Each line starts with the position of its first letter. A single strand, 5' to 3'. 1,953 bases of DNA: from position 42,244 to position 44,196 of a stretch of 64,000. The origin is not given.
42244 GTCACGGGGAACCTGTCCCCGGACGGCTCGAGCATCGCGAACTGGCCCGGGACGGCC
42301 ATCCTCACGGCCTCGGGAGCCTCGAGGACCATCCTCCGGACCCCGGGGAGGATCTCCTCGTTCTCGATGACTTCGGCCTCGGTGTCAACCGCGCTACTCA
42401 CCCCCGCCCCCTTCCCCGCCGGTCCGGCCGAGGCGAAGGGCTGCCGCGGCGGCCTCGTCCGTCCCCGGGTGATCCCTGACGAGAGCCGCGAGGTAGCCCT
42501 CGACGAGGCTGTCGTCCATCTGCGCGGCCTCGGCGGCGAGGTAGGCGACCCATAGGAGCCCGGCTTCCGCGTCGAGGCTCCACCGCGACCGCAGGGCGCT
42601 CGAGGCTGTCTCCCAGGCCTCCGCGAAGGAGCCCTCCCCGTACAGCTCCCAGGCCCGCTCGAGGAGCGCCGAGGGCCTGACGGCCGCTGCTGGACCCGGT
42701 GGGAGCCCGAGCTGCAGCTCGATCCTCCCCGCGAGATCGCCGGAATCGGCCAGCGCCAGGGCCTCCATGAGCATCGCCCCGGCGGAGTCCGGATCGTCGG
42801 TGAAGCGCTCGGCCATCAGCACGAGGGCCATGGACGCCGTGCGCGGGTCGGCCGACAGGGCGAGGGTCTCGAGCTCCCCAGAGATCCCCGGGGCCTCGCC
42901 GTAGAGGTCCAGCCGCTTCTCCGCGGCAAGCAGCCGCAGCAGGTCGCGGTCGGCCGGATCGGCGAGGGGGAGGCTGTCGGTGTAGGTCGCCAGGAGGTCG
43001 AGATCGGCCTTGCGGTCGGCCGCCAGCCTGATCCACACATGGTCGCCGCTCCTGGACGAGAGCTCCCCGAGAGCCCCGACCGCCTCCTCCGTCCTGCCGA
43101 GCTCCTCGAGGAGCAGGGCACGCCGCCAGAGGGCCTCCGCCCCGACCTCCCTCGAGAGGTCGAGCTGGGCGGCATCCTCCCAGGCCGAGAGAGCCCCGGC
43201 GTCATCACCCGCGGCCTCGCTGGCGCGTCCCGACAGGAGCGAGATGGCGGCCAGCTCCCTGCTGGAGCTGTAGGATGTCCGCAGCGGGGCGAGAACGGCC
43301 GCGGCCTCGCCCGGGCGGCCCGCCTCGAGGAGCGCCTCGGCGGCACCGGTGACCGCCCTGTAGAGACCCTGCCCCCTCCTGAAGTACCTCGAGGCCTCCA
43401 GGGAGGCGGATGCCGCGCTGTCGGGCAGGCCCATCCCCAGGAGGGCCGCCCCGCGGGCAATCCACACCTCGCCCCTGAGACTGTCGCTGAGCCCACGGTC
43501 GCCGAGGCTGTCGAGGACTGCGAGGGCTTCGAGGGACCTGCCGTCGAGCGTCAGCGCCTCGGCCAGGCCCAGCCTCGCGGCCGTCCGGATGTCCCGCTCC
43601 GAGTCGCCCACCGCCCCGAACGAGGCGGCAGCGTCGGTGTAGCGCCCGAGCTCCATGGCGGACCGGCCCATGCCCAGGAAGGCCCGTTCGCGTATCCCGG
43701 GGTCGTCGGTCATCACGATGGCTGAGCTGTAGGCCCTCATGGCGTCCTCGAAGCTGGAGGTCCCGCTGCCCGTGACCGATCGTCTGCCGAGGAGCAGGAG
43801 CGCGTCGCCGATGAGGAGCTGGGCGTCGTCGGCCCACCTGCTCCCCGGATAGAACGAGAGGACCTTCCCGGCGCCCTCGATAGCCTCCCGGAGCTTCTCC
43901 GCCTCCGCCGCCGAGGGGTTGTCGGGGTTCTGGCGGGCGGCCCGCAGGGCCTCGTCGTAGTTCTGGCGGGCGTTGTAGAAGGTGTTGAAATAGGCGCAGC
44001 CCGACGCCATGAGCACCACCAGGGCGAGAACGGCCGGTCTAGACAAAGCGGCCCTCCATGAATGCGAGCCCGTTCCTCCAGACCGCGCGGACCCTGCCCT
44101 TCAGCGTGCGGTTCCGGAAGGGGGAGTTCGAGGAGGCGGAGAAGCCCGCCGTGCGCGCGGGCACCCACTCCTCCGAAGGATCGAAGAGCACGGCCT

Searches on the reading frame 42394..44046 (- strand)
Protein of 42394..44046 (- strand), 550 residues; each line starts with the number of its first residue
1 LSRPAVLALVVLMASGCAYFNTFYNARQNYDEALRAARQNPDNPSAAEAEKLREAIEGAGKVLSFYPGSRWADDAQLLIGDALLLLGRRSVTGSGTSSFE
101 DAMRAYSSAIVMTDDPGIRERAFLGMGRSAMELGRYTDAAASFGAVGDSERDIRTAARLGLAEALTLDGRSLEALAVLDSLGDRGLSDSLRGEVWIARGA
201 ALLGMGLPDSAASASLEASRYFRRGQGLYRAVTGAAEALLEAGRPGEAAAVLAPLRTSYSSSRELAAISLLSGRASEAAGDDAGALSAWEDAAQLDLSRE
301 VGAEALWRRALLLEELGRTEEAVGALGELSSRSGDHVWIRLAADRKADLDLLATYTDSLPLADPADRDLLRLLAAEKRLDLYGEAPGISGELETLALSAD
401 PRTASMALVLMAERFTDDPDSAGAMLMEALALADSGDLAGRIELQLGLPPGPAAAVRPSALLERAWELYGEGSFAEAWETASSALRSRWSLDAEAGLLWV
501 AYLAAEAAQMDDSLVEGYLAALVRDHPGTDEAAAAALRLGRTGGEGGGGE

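Call 69: search_protein_families(library=pfam, proteins=[window:42394-44046:-], max_evalue=0.0001)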
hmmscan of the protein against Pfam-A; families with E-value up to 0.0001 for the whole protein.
window:42394-44046:- (550 aa): 2 families
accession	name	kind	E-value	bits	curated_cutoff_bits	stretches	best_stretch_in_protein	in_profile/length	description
PF13174.12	TPR_6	-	2.3e-07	31.4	26.3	0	304-330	1-27/33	Tetratricopeptide repeat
PF13432.12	TPR_16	-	3.4e-05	24.6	32.7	0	125-180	2-56/65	Tetratricopeptide repeat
